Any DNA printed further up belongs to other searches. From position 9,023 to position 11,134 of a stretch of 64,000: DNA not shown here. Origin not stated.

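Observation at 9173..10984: NrnA/DHH-fold protein with all catalytic motifs substituted, sandwiched between proline-rich tails (likely pseudoenzyme)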

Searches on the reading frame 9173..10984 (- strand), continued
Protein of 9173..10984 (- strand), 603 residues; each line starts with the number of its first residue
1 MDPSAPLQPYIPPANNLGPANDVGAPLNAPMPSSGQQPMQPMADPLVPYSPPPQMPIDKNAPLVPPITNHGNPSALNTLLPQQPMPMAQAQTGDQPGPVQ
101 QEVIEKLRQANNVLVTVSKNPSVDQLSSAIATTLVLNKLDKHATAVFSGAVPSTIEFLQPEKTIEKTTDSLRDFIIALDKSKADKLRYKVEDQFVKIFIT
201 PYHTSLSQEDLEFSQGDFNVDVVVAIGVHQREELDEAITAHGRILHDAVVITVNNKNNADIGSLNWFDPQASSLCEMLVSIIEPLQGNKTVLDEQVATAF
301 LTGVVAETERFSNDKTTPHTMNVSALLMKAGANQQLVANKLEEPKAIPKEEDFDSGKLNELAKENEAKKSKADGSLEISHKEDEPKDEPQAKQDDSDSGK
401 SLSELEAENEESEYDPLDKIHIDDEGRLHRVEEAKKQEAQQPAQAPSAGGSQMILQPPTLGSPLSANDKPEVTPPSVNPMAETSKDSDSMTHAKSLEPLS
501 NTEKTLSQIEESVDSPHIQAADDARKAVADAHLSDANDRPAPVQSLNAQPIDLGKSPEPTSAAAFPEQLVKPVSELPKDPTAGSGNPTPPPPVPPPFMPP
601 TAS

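Call 26: fold_search(model_id=the predicted structure, library=pdb)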
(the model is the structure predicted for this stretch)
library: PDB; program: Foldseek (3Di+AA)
matches with E <= 10: 1240; with E <= 0.001: 50
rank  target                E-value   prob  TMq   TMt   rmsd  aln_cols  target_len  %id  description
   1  5o25_B                1.7e-12  1.00  0.28  0.50   5.9       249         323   19  Structure of wildtype T.maritima PDE (TM1595) in ligand-free state (released 2017-10-25)
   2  5o4z                  1.7e-12  1.00  0.28  0.50   5.8       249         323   18  Structure of the inactive T.maritima PDE (TM1595) D80N D154N mutant with substrate 5'-pApA (released 2017-10-25)
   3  5o7f_A                2.0e-12  1.00  0.27  0.50   5.9       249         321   18  Structure of the inactive T.maritima PDE (TM1595) D80N D154N mutant with GMP and Mn2+ (released 2017-10-25)
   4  5o1u_A                3.3e-12  1.00  0.27  0.50   5.9       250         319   18  Structure of wildtype T.maritima PDE (TM1595) with AMP and Mn2+ (released 2017-10-25)
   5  5o1u_B                4.0e-12  1.00  0.27  0.50   5.9       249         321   18  Structure of wildtype T.maritima PDE (TM1595) with AMP and Mn2+ (released 2017-10-25)
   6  5o7f_B                8.3e-12  1.00  0.28  0.50   5.8       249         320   19  Structure of the inactive T.maritima PDE (TM1595) D80N D154N mutant with GMP and Mn2+ (released 2017-10-25)
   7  5ipp_C                6.6e-11  1.00  0.27  0.49   5.8       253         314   16  Structure of Bacillus NanoRNase A active site mutant bound to a mononucleotide (released 2017-08-02)
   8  5j21_A                8.4e-11  1.00  0.26  0.49   5.2       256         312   18  Structure of Bacillus NanoRNase A (WT) (released 2017-08-02)
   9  5j21_C                1.0e-10  1.00  0.28  0.51   4.7       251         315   18  Structure of Bacillus NanoRNase A (WT) (released 2017-08-02)
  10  5j21_B                1.4e-10  1.00  0.26  0.48   6.3       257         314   17  Structure of Bacillus NanoRNase A (WT) (released 2017-08-02)
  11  5ipp_A                1.6e-10  1.00  0.27  0.49   5.8       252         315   17  Structure of Bacillus NanoRNase A active site mutant bound to a mononucleotide (released 2017-08-02)
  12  5ipp_B                1.8e-10  1.00  0.27  0.50   5.6       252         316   17  Structure of Bacillus NanoRNase A active site mutant bound to a mononucleotide (released 2017-08-02)
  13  5izo_B                1.9e-10  1.00  0.26  0.48   5.7       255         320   16  Bacillus NanoRNase A (H103A) + 2 divalent cations + PO4 at the active site (released 2017-08-02)
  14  8iu7_B                3.0e-10  1.00  0.26  0.47   5.5       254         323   14  Structure of Staphylococcus aureus NrnA (Pde2) in complex with Mg2+ (released 2024-04-24)
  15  3dev_A                4.7e-10  1.00  0.25  0.47   6.6       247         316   17  Crystal structure of SH1221 protein from Staphylococcus haemolyticus, Northeast Structural Genomics Consortium Target  (released 2008-08-05)
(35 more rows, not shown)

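Call 59: search_protein_families(library=pfam, alignment_id=A2, max_evalue=0.01)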
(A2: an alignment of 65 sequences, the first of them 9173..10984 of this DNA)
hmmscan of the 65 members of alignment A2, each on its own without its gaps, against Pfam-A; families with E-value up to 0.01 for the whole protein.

A. member 1, window:9173-10984:- (603 aa): 1 family
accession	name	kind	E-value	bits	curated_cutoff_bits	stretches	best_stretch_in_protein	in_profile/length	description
PF01368.27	DHH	-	9.7e-05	23.1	28.1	1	112-304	1-125/125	DHH family, N-terminal domain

B. families by the number of members that match (of 65 scanned): 2 families
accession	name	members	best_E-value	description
PF01368.27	DHH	56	1.3e-07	DHH family, N-terminal domain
PF00681.25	Plectin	1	0.0076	Plectin repeat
